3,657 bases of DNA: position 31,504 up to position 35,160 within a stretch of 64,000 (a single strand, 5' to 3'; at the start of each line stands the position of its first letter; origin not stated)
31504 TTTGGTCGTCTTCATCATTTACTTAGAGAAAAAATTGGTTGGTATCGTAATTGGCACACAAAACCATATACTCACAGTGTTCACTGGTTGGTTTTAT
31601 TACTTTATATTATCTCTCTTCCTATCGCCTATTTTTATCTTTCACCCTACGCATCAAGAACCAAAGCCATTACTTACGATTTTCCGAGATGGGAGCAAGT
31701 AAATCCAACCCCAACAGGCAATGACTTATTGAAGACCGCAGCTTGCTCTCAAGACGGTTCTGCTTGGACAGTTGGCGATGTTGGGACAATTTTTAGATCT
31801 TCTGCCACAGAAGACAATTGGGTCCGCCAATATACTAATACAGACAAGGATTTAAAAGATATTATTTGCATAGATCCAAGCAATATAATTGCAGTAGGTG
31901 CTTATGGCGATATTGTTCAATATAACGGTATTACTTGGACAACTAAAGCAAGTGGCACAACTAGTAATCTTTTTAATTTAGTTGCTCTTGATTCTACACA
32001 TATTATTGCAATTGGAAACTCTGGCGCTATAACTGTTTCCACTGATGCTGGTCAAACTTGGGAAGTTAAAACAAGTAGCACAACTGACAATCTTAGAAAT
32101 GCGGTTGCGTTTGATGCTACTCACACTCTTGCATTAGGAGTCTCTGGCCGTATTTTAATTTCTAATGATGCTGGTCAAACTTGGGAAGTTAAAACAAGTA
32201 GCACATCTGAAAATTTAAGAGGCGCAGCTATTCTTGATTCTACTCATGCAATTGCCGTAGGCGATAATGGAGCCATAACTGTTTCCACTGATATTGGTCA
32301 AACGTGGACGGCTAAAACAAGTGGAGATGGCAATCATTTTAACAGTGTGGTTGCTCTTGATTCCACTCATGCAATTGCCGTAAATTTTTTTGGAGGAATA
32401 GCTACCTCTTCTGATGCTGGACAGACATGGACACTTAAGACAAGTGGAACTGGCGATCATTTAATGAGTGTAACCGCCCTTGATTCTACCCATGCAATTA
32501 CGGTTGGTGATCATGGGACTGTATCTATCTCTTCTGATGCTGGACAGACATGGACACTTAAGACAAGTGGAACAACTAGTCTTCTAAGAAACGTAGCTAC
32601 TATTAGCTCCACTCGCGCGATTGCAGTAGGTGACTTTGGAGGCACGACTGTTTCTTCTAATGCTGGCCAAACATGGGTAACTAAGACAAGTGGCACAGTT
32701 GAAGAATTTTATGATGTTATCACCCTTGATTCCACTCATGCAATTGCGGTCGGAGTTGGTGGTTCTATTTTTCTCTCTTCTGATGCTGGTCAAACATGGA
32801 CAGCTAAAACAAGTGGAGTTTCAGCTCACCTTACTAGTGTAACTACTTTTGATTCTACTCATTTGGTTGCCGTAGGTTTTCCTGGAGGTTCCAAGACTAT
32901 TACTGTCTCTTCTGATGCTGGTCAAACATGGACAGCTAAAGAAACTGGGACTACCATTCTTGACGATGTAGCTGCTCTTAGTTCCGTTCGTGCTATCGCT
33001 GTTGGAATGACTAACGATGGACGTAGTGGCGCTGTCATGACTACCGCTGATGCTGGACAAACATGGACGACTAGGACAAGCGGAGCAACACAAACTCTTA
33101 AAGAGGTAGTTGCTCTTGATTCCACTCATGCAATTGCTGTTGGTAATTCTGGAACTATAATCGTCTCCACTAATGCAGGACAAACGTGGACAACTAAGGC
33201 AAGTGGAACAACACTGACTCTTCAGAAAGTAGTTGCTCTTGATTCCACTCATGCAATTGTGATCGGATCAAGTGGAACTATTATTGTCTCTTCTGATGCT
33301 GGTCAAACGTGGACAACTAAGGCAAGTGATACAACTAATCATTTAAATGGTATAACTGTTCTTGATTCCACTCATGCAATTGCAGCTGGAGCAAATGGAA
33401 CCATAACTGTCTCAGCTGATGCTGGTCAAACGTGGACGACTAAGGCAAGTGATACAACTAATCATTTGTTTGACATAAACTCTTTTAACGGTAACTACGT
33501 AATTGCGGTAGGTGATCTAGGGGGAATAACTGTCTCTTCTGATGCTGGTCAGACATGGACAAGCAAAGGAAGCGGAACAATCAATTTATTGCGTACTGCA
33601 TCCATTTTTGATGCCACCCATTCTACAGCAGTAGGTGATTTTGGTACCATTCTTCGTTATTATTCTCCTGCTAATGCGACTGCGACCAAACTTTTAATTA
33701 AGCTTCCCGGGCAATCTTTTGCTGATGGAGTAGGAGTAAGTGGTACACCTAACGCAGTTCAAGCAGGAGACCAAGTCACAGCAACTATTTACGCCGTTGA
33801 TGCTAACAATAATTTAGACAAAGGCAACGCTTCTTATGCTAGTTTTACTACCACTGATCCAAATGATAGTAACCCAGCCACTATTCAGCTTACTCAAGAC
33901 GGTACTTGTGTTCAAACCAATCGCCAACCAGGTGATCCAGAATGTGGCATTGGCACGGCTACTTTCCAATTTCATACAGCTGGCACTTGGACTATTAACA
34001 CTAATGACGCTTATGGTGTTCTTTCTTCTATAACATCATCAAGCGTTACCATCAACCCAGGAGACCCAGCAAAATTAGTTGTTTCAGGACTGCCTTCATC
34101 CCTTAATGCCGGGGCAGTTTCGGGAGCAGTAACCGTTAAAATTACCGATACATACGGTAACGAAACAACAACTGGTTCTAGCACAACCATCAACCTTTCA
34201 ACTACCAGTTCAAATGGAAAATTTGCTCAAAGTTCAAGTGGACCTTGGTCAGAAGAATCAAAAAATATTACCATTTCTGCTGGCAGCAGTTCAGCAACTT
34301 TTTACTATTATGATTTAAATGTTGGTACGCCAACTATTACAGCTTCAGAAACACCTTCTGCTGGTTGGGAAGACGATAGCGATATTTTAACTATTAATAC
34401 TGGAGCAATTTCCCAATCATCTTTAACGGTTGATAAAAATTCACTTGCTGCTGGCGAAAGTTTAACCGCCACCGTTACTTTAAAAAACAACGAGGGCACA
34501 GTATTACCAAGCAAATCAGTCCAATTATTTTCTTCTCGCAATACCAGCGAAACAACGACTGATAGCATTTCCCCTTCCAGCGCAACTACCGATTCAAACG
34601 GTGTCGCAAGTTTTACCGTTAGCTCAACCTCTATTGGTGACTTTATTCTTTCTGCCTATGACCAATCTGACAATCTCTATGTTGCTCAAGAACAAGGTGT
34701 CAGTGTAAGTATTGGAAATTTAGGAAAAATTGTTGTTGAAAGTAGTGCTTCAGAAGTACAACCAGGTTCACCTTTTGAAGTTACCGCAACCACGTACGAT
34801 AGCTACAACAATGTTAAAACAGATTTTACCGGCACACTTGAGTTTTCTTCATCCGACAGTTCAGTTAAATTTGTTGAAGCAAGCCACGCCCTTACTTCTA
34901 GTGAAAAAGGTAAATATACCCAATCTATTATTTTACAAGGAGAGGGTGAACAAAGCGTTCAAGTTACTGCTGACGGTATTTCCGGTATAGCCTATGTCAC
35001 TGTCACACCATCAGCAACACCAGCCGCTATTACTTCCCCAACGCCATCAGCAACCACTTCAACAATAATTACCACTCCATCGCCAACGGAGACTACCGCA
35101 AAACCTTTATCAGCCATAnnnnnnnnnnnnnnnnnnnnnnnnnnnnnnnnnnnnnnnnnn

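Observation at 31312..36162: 1616-aa surface protein built from ~18 near-identical Asp-box (BNR) blades plus Ig-like and CarboxypepD_reg-like modules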

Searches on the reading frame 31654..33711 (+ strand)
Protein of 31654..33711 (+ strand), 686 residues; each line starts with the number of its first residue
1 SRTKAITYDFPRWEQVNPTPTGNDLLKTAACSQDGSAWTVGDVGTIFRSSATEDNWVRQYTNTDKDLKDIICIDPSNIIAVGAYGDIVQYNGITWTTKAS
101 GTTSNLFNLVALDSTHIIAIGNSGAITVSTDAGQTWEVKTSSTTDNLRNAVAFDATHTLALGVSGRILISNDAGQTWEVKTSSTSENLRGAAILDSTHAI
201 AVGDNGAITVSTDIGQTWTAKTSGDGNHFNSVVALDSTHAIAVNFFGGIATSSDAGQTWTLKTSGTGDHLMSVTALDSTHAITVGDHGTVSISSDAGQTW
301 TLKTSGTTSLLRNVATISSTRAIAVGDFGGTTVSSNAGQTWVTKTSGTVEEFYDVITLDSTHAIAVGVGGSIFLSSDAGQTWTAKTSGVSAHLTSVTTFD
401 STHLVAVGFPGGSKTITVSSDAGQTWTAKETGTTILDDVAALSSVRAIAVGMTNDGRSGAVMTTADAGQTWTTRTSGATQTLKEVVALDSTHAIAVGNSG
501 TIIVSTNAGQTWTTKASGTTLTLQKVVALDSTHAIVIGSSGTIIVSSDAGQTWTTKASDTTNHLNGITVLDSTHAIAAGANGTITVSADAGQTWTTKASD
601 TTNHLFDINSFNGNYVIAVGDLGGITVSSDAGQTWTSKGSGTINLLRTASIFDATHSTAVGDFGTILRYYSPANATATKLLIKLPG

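Call 30: predict_structure(alignment_id=A1)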
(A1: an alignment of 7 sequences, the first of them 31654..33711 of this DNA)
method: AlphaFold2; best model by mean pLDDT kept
length: 686 residues; sequences in the alignment: 7
mean_pLDDT: 75.6   pTM: 0.58
mean pLDDT of the five models: 75.6, 74.2, 70.1, 65.9, 63.0
residues with pLDDT >= 90: 32; 70-90: 488; 50-70: 135; < 50: 31
segments of 3 or more residues with pLDDT < 50: 1-10, 18-20, 672-686
pLDDT, mean of each block of 10 residues (from residue 1): 34 56 68 71 78 67 81 87 90 86 88 87 89 90 81 81 84 86 72 82 81 83 65 82 79 85 70 77 78 79 74 73 73 76 65 75 76 79 72 80 77 72 79 70 83 66 83 70 81 82 83 80 80 82 83 80 79 77 80 78 73 67 74 73 68 62 68 36 28
secondary structure, 60 per line:
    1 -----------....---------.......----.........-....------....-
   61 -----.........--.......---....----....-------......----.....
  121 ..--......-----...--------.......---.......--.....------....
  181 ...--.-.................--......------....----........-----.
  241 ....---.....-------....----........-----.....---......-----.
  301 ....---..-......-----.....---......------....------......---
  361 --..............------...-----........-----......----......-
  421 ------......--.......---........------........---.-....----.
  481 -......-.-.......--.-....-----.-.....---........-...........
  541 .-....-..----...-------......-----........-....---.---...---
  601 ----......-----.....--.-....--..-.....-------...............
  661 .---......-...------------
elements in order (helices of 4 or more, strands of 3 or more residues): E12-15 E25-31 E36-41 E46-49 E56-59 E66-74 E77-83 E87-90 E95-98 E106-111 E116-122 E125-130 E136-138 E147-153 E157-163 E166-170 E177-183 E188-204 E207-212 E219-222 E227-234 E240-244 E248-252 E260-263 E268-275 E281-285 E289-294 E300-304 E311-316 E322-326 E330-335 E342-345 E352-357 E363-367 E371-376 E383-385 E391-398 E404-409 E414-419 E427-432 E435-441 E445-452 E459-466 E472-475 E482-487 E491-497 E502-505 E513-517 E521-528 E530-541 E543-546 E554-556 E564-569 E575-582 E584-587 E595-597 E605-610 E616-620 E625-628 E634-638 E646-661 E665-670

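Call 34: fold_search(model_id=the predicted structure, library=pdb)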
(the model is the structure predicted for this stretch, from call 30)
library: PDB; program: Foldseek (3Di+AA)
matches with E <= 10: 1727; with E <= 0.001: 555
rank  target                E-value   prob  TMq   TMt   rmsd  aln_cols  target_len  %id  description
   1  5jwz_A                9.1e-11  1.00  0.26  0.25  27.5       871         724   13  Structure of a Putative Xyloglucanase from the Cellulolytic Bacteria Streptomyces sp. SirexAA-E (released 2016-06-01)
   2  6p2m_A                1.0e-10  1.00  0.29  0.29  27.4       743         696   16  Crystal structure of the Caldicellulosiruptor lactoaceticus GH74 (ClGH74a) enzyme in complex with LLG xyloglucan (released 2019-07-31)
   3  2ymu_A                1.5e-10  1.00  0.34  0.40  28.5       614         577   13  Structure of a highly repetitive propeller structure (released 2012-10-17)
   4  2cn3_A                2.5e-10  1.00  0.26  0.24  27.5       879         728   13  Crystal Structures of Clostridium thermocellum Xyloglucanase (released 2006-05-22)
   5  5jwz_B                4.1e-10  1.00  0.28  0.26  27.2       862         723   13  Structure of a Putative Xyloglucanase from the Cellulolytic Bacteria Streptomyces sp. SirexAA-E (released 2016-06-01)
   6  5fkt_B                5.6e-10  1.00  0.29  0.27  28.1       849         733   14  Unraveling the first step of xyloglucan degradation by the soil saprophyte Cellvibrio japonicus through the functional (released 2015-11-04)
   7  5fkr                  6.2e-10  1.00  0.27  0.26  27.5       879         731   12  Unraveling the first step of xyloglucan degradation by the soil saprophyte Cellvibrio japonicus through the functional a (released 2015-11-25)
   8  5fkq_B                6.4e-10  1.00  0.28  0.27  27.1       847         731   14  Unraveling the first step of xyloglucan degradation by the soil saprophyte Cellvibrio japonicus through the functional (released 2015-11-04)
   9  5fkt_A                6.4e-10  1.00  0.29  0.27  28.0       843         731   14  Unraveling the first step of xyloglucan degradation by the soil saprophyte Cellvibrio japonicus through the functional (released 2015-11-04)
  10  5fkq_A                6.4e-10  1.00  0.28  0.26  27.5       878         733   12  Unraveling the first step of xyloglucan degradation by the soil saprophyte Cellvibrio japonicus through the functional (released 2015-11-04)
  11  2cn2_A                7.4e-10  1.00  0.26  0.26  27.5       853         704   14  Crystal Structures of Clostridium thermocellum Xyloglucanase (released 2006-05-22)
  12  6p2o_A                1.6e-09  1.00  0.27  0.25  29.0       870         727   14  Crystal structure of Streptomyces rapamycinicus GH74 in complex with xyloglucan fragments XLLG and XXXG (released 2019-07-31)
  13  6mgl_A                2.8e-09  1.00  0.25  0.23  28.3       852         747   13  Crystal structure of the catalytic domain from GH74 enzyme PoGH74 from Paenibacillus odorifer, D60A mutant in complex  (released 2019-01-23)
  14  6p2n                  2.8e-09  1.00  0.24  0.22  28.3       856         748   12  Crystal structure of Paenibacillus graminis GH74 (PgGH74) (released 2019-07-31)
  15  6mgj_A                7.7e-09  1.00  0.30  0.28  26.3       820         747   14  Crystal structure of the catalytic domain from GH74 enzyme PoGH74 from Paenibacillus odorifer, apoenzyme (released 2019-01-23)
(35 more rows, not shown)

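Call 50: find_related_loci(query=window:31654-33711:+, collection=metagenome_contigs, flank=3000)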
Query window:31654-33711:+ (686 aa) in metagenome_contigs; peptide patterns used: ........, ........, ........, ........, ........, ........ (x = any residue, [..] = any of these).
194 stretches matched a pattern; 24 encode a relative of the query (tblastn E <= 1e-3); 24 distinct loci.
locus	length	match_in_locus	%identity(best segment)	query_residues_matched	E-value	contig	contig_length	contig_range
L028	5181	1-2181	25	25-685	2e-44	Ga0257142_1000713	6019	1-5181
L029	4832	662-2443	28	13-657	2e-38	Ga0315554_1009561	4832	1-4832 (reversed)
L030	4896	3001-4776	28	13-654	3e-38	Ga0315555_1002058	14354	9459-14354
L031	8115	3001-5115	24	28-669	5e-21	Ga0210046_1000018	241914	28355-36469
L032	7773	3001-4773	22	28-643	1e-21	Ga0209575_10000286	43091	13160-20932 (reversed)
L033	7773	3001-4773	22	28-643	1e-21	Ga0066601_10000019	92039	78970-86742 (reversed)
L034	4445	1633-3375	23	54-669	2e-21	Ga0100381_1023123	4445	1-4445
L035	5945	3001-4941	23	13-641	2e-19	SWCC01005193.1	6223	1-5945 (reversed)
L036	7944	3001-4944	23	58-685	1e-24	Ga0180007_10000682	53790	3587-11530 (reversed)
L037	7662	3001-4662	25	109-604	2e-15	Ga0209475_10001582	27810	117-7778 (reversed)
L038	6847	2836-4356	25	110-657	1e-12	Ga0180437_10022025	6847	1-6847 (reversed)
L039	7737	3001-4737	25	110-635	8e-12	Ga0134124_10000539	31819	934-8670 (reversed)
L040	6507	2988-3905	24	92-635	2e-9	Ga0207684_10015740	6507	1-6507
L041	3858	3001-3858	31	71-637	6e-9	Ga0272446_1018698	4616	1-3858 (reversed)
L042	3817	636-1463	24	92-653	1e-7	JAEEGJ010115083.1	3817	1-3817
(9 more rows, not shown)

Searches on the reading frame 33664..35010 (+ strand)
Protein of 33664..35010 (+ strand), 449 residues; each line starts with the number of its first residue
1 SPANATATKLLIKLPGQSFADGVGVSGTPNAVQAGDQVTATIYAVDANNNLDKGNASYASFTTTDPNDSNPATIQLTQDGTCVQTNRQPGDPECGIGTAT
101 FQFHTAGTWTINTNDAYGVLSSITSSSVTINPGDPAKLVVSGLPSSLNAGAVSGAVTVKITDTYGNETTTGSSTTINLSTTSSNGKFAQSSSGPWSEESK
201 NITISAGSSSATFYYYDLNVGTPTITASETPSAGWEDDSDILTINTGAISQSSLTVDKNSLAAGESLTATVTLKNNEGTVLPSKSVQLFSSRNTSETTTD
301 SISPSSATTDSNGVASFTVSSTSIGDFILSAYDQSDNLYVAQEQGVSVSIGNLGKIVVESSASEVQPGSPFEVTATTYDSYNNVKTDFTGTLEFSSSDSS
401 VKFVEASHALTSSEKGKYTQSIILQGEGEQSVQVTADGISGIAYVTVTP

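Call 63: search_protein_families(library=pfam, proteins=[window:33664-35010:+], max_evalue=10)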
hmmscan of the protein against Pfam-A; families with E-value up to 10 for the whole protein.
window:33664-35010:+ (449 aa): 8 families
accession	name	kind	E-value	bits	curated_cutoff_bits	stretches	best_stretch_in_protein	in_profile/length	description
PF02369.22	Big_1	-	1.1e-08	35.5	34.9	2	251-331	1-78/93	Bacterial Ig-like domain (group 1)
PF07703.20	A2M_BRD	-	0.0024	18.6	22.7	1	254-376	3-121/140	Alpha-2-macroglobulin bait region domain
PF23616.1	Ig_GEX2_N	-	0.022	15.3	27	2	30-77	12-63/105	GEX2 N-terminal Ig-like domain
PF10670.15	DUF4198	-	0.034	14.7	34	1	258-320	140-196/209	Domain of unknown function (DUF4198)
PF13584.12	BatD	-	0.037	15.1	24.1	1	255-330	2-72/92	BatD DUF11 like domain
PF17789.7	MG4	-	0.045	14.4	24.7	1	267-320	16-61/95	Macroglobulin domain MG4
PF11974.14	bMG3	-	0.077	13.4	34.9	1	306-343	45-86/103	Bacterial alpha-2-macroglobulin MG3 domain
PF01835.25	MG2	-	0.086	13.7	32.8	0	33-87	12-66/96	MG2 domain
